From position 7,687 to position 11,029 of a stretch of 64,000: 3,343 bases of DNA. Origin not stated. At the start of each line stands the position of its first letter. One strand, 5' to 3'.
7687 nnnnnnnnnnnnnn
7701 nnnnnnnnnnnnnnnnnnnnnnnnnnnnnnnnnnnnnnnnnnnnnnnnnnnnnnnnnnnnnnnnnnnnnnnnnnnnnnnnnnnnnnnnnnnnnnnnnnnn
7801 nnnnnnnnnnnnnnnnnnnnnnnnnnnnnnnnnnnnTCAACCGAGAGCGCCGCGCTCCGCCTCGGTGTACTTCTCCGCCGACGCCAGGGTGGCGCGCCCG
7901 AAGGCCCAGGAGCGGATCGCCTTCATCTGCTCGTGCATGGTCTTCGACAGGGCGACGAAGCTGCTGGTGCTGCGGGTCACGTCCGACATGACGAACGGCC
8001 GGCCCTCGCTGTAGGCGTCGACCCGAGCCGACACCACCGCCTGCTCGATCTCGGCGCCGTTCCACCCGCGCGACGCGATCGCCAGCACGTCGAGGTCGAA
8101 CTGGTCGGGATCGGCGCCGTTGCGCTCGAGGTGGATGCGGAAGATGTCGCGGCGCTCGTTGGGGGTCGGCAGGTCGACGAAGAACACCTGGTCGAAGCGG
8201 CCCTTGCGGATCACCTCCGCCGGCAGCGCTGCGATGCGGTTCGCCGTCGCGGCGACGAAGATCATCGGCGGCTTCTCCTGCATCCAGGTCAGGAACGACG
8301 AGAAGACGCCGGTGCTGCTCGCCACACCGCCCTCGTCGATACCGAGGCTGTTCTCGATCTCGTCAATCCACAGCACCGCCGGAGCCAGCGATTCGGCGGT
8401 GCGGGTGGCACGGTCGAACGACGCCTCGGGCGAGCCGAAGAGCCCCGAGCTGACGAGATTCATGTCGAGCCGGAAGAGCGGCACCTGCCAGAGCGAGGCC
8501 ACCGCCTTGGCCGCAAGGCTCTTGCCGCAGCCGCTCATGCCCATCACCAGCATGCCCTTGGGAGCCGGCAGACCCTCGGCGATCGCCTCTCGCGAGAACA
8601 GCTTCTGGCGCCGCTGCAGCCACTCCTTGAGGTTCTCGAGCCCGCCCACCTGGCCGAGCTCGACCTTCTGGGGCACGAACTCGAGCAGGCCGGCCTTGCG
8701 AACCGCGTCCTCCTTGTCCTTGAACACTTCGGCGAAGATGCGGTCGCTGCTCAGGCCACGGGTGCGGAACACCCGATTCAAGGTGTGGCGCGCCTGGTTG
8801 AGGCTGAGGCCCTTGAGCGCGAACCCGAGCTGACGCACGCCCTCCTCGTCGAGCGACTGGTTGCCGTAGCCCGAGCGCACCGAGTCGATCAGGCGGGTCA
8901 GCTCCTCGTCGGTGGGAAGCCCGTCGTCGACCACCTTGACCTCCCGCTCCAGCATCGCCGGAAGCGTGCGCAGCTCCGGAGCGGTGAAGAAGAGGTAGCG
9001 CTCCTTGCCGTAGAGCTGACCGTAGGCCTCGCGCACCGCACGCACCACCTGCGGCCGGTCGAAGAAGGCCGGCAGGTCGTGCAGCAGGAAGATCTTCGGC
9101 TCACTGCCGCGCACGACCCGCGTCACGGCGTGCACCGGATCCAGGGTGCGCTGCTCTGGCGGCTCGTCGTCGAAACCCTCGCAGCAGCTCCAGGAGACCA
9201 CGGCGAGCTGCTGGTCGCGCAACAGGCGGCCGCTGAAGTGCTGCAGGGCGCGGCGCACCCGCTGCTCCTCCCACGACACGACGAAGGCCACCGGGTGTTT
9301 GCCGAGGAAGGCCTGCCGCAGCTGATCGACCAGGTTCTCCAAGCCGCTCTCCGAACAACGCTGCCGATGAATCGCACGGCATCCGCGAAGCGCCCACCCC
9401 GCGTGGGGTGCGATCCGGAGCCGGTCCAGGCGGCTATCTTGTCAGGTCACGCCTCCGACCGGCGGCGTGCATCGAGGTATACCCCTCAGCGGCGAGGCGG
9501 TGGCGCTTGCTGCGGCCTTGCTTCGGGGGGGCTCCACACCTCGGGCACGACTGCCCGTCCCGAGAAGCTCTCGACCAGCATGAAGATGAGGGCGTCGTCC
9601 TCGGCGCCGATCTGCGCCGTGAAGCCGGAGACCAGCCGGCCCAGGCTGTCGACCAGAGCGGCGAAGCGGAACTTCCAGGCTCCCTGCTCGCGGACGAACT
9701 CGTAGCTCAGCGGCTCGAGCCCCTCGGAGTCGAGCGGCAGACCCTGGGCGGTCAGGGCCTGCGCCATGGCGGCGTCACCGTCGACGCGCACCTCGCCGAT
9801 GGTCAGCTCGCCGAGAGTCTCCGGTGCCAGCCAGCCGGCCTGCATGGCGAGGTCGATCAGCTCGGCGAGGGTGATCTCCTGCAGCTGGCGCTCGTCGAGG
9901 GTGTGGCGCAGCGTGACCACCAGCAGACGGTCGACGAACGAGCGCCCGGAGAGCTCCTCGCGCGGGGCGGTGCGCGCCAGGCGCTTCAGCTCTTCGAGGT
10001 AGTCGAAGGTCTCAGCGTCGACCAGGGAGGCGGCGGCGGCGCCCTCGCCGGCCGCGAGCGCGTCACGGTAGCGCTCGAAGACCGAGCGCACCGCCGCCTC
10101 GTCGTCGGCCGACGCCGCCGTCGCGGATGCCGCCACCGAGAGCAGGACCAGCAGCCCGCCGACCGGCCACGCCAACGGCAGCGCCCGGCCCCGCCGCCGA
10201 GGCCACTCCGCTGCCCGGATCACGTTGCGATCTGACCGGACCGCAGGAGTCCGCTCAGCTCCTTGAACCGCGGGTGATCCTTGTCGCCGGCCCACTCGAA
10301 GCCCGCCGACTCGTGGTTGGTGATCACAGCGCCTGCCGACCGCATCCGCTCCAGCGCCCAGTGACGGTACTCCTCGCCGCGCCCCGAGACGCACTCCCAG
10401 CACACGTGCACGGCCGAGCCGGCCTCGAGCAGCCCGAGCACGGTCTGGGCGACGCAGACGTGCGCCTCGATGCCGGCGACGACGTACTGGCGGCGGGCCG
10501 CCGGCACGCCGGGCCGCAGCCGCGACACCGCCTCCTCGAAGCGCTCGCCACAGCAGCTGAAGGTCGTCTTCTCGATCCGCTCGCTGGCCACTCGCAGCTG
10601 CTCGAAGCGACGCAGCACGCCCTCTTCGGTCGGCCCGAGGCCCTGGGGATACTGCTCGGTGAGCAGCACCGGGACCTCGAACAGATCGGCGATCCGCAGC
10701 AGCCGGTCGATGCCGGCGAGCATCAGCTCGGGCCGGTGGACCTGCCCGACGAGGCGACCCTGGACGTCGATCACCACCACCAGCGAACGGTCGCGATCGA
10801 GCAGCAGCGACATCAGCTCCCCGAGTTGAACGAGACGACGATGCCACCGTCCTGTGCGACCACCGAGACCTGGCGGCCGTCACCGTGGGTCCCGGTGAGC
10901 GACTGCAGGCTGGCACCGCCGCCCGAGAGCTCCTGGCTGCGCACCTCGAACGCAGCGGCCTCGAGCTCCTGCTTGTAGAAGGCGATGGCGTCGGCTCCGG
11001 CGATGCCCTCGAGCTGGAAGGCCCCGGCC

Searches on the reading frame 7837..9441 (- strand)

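Call 7: search_protein_families(library=pfam, proteins=[window:7837-9441:-], max_evalue=0.0001)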
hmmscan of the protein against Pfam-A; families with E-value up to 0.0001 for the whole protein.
window:7837-9441:- (534 aa): 1 family
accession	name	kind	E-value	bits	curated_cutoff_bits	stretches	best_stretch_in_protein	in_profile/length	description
PF00004.35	AAA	-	6e-20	72.5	21.2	1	297-423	1-130/131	ATPase family associated with various cellular activities (AAA)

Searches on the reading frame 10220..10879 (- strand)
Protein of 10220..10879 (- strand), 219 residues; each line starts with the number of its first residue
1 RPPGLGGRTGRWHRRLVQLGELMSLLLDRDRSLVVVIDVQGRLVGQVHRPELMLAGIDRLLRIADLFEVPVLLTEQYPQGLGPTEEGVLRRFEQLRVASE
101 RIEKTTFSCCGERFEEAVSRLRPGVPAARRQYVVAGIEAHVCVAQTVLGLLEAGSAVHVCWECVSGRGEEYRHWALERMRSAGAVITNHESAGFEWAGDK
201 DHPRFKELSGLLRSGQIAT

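Call 35: search_protein_families(library=pfam, proteins=[window:10220-10879:-], max_evalue=0.0001)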
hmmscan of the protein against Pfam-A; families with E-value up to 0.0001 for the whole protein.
window:10220-10879:- (219 aa): 1 family
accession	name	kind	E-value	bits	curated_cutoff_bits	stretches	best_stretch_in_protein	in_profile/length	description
PF00857.26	Isochorismatase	-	5.7e-25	88.8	27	1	33-190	2-174/175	Isochorismatase domain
